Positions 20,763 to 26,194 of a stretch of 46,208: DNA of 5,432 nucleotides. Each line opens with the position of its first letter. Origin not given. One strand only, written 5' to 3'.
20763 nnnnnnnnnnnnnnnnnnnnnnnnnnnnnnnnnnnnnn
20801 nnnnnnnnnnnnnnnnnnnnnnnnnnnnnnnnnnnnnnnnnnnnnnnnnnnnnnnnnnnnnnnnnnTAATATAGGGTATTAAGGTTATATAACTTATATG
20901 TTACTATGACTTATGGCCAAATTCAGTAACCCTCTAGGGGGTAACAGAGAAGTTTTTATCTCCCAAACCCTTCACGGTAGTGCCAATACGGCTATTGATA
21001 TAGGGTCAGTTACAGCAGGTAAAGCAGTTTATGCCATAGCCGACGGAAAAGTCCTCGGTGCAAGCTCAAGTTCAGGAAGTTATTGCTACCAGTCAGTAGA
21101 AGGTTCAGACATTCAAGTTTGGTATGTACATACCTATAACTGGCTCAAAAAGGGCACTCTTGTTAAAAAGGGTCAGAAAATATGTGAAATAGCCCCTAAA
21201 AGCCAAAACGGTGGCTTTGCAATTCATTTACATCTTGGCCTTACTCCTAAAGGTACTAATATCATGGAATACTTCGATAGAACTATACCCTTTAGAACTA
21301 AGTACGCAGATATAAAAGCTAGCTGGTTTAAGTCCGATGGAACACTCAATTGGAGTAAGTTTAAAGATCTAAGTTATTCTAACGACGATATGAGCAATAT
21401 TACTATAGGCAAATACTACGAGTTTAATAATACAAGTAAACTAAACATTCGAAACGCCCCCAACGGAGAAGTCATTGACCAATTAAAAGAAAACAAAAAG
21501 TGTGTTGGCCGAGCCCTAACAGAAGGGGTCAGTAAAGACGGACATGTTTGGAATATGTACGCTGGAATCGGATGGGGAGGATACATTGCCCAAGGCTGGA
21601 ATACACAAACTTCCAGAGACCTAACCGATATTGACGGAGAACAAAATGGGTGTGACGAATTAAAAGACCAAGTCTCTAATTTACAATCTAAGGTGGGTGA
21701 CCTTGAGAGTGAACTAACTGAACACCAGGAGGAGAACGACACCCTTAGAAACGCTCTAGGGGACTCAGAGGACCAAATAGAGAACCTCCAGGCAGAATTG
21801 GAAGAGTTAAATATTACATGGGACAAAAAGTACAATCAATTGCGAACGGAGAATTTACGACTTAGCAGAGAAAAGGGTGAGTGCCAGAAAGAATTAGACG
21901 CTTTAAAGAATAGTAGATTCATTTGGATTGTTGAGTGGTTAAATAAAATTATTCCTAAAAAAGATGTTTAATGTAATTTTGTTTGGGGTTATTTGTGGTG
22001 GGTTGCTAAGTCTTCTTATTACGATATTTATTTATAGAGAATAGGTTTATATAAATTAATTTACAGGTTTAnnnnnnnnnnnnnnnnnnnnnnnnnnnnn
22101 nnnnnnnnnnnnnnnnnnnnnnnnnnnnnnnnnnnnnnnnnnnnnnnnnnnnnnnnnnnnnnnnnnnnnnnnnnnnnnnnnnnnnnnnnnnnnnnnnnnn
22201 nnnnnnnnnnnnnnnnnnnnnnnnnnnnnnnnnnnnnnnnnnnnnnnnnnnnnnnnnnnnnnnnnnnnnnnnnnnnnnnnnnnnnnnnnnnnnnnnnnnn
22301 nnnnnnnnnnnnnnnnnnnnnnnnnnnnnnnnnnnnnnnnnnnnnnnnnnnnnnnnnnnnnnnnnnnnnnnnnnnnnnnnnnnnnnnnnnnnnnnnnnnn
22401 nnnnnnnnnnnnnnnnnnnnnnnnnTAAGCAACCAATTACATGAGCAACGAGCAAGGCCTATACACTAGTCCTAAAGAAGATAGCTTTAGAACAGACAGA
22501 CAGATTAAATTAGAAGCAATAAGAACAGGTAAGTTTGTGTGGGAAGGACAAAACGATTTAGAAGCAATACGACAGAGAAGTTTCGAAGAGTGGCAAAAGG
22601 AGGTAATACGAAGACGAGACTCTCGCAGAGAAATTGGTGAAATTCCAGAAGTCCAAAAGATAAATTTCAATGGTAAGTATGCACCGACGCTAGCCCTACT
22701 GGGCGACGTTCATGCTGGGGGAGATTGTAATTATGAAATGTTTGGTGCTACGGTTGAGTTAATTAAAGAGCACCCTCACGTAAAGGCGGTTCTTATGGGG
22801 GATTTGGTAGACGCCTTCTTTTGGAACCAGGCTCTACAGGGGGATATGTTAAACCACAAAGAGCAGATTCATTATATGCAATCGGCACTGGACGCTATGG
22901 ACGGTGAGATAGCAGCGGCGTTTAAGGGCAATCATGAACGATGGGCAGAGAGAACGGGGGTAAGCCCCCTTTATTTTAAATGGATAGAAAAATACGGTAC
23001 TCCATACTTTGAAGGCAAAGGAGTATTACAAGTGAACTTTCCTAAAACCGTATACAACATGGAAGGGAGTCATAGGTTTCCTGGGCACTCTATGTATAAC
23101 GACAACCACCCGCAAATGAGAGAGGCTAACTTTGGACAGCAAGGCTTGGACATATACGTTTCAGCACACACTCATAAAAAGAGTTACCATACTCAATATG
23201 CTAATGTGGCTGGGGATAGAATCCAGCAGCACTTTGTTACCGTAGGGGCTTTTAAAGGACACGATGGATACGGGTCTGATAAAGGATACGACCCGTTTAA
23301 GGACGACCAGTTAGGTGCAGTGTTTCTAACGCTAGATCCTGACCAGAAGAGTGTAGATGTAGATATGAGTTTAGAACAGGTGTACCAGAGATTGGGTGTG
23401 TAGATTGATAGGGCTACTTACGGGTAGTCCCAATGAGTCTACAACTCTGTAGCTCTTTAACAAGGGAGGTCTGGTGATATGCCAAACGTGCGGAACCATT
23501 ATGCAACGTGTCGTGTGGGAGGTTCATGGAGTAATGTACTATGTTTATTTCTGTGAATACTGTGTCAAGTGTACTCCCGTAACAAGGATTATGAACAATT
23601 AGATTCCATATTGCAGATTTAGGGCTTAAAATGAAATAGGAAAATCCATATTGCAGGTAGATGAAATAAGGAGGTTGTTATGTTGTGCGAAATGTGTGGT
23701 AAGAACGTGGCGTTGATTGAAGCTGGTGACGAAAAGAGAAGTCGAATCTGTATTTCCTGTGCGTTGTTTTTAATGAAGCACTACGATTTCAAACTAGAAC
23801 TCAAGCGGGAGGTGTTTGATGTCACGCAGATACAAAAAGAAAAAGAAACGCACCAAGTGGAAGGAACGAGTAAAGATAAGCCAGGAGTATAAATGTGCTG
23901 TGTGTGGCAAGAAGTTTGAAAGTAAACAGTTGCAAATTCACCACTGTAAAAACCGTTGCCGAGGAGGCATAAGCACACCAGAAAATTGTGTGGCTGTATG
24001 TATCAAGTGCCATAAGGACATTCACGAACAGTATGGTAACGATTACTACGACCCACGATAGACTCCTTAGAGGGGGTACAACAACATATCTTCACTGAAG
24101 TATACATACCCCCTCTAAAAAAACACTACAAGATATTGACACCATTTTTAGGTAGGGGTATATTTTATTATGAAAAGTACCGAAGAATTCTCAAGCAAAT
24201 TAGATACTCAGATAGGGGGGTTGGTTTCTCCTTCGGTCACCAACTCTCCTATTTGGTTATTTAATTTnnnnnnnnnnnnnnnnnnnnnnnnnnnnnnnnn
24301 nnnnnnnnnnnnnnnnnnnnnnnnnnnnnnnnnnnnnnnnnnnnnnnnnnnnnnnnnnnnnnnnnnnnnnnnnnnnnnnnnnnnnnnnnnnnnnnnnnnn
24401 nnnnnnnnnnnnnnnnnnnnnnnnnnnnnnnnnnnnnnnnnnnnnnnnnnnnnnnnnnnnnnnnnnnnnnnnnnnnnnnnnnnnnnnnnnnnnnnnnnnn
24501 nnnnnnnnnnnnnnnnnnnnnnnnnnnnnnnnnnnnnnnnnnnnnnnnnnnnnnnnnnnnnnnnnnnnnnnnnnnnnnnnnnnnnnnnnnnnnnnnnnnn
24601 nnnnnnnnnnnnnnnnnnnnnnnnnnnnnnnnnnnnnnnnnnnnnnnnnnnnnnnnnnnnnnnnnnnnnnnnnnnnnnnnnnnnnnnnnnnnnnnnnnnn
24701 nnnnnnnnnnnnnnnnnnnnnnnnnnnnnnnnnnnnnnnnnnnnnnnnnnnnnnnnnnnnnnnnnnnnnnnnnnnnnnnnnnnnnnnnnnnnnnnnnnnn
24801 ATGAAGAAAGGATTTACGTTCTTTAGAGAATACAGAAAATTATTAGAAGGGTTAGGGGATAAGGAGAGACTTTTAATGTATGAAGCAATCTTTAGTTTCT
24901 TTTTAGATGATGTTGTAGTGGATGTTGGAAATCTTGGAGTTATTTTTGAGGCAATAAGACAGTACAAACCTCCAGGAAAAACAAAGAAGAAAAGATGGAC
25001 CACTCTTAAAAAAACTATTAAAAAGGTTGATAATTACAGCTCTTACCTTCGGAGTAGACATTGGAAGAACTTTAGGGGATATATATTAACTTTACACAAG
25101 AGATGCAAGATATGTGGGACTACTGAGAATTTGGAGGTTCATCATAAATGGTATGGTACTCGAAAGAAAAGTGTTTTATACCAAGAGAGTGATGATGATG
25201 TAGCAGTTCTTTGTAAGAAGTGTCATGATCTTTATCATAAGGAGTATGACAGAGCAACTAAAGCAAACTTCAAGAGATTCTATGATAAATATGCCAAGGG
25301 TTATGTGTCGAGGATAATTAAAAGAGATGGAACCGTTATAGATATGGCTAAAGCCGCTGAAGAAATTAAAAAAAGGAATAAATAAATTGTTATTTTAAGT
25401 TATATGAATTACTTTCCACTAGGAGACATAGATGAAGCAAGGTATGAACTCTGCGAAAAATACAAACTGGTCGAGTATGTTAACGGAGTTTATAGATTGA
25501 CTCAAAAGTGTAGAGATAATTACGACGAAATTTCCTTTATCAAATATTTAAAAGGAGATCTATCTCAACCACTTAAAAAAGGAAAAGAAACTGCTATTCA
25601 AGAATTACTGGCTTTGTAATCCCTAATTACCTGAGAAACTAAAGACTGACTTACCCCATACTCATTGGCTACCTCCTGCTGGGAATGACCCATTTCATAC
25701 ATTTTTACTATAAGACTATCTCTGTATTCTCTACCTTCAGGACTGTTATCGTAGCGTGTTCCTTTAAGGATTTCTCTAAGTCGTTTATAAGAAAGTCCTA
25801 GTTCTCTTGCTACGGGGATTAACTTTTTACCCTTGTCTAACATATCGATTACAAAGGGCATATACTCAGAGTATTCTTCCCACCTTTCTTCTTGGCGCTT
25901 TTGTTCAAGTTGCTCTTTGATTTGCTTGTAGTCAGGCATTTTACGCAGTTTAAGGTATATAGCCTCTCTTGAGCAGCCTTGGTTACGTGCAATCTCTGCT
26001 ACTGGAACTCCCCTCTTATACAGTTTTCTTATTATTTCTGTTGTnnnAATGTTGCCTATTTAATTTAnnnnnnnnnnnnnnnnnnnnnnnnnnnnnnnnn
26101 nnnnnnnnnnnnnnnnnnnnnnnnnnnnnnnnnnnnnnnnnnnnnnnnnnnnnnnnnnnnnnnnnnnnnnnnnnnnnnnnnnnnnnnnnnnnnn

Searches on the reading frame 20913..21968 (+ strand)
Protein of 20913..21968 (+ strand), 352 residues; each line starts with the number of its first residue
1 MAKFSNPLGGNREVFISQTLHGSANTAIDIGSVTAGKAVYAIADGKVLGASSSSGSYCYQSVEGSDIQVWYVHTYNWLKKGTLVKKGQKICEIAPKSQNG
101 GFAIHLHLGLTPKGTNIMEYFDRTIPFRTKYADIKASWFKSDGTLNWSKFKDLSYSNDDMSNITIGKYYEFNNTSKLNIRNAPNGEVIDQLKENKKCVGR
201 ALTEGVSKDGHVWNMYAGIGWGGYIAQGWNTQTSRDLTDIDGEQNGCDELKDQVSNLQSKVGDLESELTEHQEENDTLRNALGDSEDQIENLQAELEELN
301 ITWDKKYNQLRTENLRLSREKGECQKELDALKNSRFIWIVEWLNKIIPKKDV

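Call 14: search_protein_families(library=phrogs, proteins=[window:20913-21968:+], max_evalue=0.001)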
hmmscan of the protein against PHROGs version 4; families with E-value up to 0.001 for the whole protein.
window:20913-21968:+ (352 aa): 5 families
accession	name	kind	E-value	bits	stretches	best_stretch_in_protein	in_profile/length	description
phrog_3084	-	lysis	1.4e-10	41.8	1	22-114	25-120/468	endolysin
phrog_167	-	tail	3e-05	22.9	0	236-326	115-204/1555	tail length tape measure protein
phrog_77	-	DNA, RNA and nucleotide metabolism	0.00012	21.7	1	241-331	515-625/967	SbcC-like subunit of palindrome specific endonuclease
phrog_6631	-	unknown function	0.00019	22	1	245-306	46-107/251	-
phrog_6985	-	lysis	0.0002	21.9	1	26-114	29-132/278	endolysin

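Call 52: search_protein_families(library=pfam, proteins=[window:20913-21968:+], max_evalue=0.01)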
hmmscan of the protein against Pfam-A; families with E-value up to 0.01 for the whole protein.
window:20913-21968:+ (352 aa): 12 families
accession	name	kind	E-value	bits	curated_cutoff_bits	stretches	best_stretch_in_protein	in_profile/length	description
PF01551.29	Peptidase_M23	-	1.5e-08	35.2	28.7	1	25-116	3-93/96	Peptidase family M23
PF05911.16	FPP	-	8.7e-05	21.4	40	1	239-326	690-776/871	Filament-like plant protein, long coiled-coil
PF10473.14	CENP-F_leu_zip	-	0.00049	20.6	34.5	1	250-329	15-90/140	Leucine-rich repeats of kinetochore protein Cenp-F/LEK1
PF04012.17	PspA_IM30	-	0.0006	19.9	33.9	1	243-302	82-141/220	PspA/IM30 family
PF18595.6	Nuf2_DHR10-like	-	0.00082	19.9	28.4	1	237-311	42-116/117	Nuf2, DHR10-like domain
PF04849.18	HAP1_N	-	0.00091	18.9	33.9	1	244-301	228-285/307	HAP1 N-terminal conserved region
PF09728.14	Taxilin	-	0.00098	18.8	30.3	1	241-328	185-268/302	Myosin-like coiled-coil protein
PF08537.15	NBP1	-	0.0011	19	25.8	1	246-329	176-257/330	Fungal Nap binding protein NBP1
PF13851.11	GAS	-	0.0015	18.4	32.3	1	248-332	29-112/200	Growth-arrest specific micro-tubule binding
PF06818.20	Fez1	-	0.0056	17.6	34.4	1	239-332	46-142/199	Fez1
PF01166.23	TSC22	-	0.0059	17.2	30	1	251-295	13-55/57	TSC-22/dip/bun family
PF20993.2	CENPH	-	0.0091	16.6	27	0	239-331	70-162/175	CENPH protein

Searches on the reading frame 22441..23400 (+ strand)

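Call 14: search_protein_families(library=phrogs, proteins=[window:22441-23400:+], max_evalue=0.001)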
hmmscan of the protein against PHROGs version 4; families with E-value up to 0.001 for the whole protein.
window:22441-23400:+ (320 aa): 1 family
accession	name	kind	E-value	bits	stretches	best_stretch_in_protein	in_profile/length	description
phrog_7339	-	DNA, RNA and nucleotide metabolism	4.2e-29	102.7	1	56-308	5-260/263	DNA repair exonuclease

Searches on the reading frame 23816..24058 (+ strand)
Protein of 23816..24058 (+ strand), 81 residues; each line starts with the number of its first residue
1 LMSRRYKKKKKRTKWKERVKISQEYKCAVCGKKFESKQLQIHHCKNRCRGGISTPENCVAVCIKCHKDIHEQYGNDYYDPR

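Call 37: search_protein_families(library=pfam, proteins=[window:23816-24058:+], max_evalue=1)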
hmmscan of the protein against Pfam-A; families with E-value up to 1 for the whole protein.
window:23816-24058:+ (81 aa): 13 families
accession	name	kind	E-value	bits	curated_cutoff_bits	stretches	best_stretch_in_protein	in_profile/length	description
PF01844.29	HNH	-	3.8e-08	33.8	21.4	1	27-71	1-46/47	HNH endonuclease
PF14279.12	HNH_5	-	0.00019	21.8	27.5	1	27-70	1-44/56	HNH endonuclease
PF21039.3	CEP104_ZnF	-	0.013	16.2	27.4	1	22-72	55-103/112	Centrosomal protein CEP104, ZnF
PF10367.15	zf-Vps39_C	-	0.017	15.1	24.7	1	17-36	2-21/41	Vacuolar sorting protein 39 C-terminal zinc finger domain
PF13913.12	zf-C2HC_2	-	0.028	14.6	27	1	26-42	4-20/25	zinc-finger of a C2HC-type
PF23108.1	Zf-C2H2_ZNF451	-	0.046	14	29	1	25-71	1-45/57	Two consecutive Zinc fingers C2H2 type, ZNF451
PF00096.32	zf-C2H2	-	0.048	14.6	25.2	1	25-44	1-21/23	Zinc finger, C2H2 type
PF13894.12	zf-C2H2_4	-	0.088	14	27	1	25-45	1-21/24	C2H2-type zinc finger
PF13465.12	zf-H2C2_2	-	0.1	13.5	40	1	24-36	14-26/26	Zinc-finger double domain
PF18439.7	zf_UBZ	-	0.26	11.4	25.6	1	24-42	2-20/32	Ubiquitin-Binding Zinc Finger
PF09723.15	Zn_ribbon_8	-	0.3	11.6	34.4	0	24-40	5-19/41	Zinc ribbon domain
PF01160.23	Opiods_neuropep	-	0.64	10.6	23.5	0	26-54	5-35/47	Vertebrate endogenous opioids neuropeptide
PF00130.28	C1_1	-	0.8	10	26.5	1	15-46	3-33/53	Phorbol esters/diacylglycerol binding domain (C1 domain)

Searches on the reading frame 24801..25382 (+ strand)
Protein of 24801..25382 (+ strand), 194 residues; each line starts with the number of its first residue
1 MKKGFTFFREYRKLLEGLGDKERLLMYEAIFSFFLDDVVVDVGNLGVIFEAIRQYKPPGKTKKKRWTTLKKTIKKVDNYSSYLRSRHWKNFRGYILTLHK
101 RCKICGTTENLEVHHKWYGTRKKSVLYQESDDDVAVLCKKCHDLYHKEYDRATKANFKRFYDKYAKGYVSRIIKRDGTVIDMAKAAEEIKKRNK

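Call 37: search_protein_families(library=pfam, proteins=[window:24801-25382:+], max_evalue=1)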
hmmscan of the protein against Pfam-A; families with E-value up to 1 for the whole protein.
window:24801-25382:+ (194 aa): 3 families
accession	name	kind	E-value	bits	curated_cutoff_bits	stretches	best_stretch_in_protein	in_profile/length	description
PF19808.4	DUF6291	-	0.00028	21.4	27.2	1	4-52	1-50/79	Family of unknown function (DUF6291)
PF01844.29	HNH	-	0.0029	18.2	21.4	1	102-148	1-47/47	HNH endonuclease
PF14354.12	Lar_restr_allev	-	0.16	12.6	28.6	1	99-153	3-41/58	Restriction alleviation protein Lar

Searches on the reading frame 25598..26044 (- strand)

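Call 52: search_protein_families(library=pfam, proteins=[window:25598-26044:-], max_evalue=0.01)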
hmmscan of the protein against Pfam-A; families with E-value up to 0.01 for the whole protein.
window:25598-26044:- (148 aa): 27 families (the best 25 are shown)
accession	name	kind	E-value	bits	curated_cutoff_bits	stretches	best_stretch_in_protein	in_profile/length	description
PF13518.12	HTH_28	-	1.3e-14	54.4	25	1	112-145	5-38/52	Helix-turn-helix domain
PF13384.12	HTH_23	-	2.5e-11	43.5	24.6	1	112-145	10-43/50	Homeodomain-like domain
PF02796.21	HTH_7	-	7.5e-11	42.4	23.8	1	5-35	14-44/45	Helix-turn-helix domain of resolvase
PF04545.22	Sigma70_r4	-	4.2e-09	36.2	24.1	1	112-141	13-42/50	Sigma-70, region 4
PF01527.26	HTH_Tnp_1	-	3.9e-08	33.8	24.1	0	3-30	14-41/75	Transposase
PF13551.12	HTH_29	-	3.8e-07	30.5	28.1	0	8-30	7-30/64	Winged helix-turn helix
PF13936.12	HTH_38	-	7.6e-07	29.2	27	0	3-30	11-38/44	Helix-turn-helix domain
PF01381.28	HTH_3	-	5e-06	26.9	23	1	117-144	7-34/55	Helix-turn-helix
PF04218.19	CENP-B_N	-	8.6e-06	25.8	21.2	0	112-140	15-43/53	CENP-B N-terminal DNA-binding domain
PF19610.4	DUF6115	-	1.3e-05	26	27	0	38-84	76-122/134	Family of unknown function (DUF6115)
PF13542.12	HTH_Tnp_ISL3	-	3.2e-05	23.7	27.4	0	118-143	27-50/51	Helix-turn-helix domain of transposase family ISL3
PF16509.11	KORA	-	0.00011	22.7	26.7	0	119-140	30-51/84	TrfB plasmid transcriptional repressor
PF15978.11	TnsD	-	0.0002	21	32.4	0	5-58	191-249/355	Tn7-like transposition protein D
PF17762.8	HTH_ParB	-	0.00021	21.8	22.6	0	115-141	16-42/102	ParB HTH domain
PF04297.20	UPF0122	-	0.00024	21.7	22.7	0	4-49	25-67/101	Putative helix-turn-helix protein, YlxM / p13 like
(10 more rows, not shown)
